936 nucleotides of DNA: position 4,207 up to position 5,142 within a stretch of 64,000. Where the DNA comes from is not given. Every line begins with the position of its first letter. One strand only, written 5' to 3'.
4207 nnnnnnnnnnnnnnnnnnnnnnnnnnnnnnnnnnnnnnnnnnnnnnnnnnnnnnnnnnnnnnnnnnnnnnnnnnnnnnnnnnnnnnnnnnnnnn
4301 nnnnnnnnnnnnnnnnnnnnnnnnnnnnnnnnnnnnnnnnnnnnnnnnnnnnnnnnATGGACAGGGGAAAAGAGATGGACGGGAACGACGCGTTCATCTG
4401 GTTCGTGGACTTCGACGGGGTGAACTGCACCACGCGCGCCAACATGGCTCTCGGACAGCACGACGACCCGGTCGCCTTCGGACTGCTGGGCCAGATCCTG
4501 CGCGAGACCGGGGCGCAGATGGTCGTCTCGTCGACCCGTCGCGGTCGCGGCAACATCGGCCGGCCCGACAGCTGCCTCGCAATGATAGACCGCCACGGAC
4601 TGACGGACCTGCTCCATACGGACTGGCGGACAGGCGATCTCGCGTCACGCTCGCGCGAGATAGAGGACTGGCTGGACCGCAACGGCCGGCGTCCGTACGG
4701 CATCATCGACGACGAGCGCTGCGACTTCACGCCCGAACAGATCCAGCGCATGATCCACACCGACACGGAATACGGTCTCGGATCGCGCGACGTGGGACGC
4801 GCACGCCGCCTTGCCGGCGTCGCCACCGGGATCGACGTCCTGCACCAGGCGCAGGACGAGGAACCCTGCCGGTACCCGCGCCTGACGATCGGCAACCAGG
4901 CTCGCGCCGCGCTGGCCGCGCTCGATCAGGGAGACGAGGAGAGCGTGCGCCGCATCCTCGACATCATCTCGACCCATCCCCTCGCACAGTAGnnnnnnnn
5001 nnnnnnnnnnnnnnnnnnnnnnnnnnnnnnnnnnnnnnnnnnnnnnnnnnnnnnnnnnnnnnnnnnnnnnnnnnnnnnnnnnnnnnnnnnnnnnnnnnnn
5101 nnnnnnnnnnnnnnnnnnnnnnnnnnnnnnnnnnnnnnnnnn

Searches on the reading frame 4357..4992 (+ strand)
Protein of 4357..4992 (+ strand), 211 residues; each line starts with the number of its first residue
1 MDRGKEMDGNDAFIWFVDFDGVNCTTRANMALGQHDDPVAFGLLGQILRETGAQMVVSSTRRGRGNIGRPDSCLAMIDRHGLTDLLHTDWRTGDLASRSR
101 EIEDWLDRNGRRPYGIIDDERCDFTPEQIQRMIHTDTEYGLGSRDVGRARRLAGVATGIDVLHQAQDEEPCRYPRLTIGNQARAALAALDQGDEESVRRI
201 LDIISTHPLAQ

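Call 74: search_protein_families(library=pfam, proteins=[window:4357-4992:+], max_evalue=0.001)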
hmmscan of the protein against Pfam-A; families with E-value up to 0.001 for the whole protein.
window:4357-4992:+ (211 aa): 1 family
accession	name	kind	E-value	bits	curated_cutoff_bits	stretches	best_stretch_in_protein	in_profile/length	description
PF18143.6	HAD_SAK_2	-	1.2e-15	58.6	27.5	1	16-146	3-139/139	HAD domain in Swiss Army Knife RNA repair proteins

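Call 79: search_protein_families(library=padloc, proteins=[window:4357-4992:+], max_evalue=0.01)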
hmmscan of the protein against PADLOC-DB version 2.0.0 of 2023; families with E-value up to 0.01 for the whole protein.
window:4357-4992:+ (211 aa): 0 families
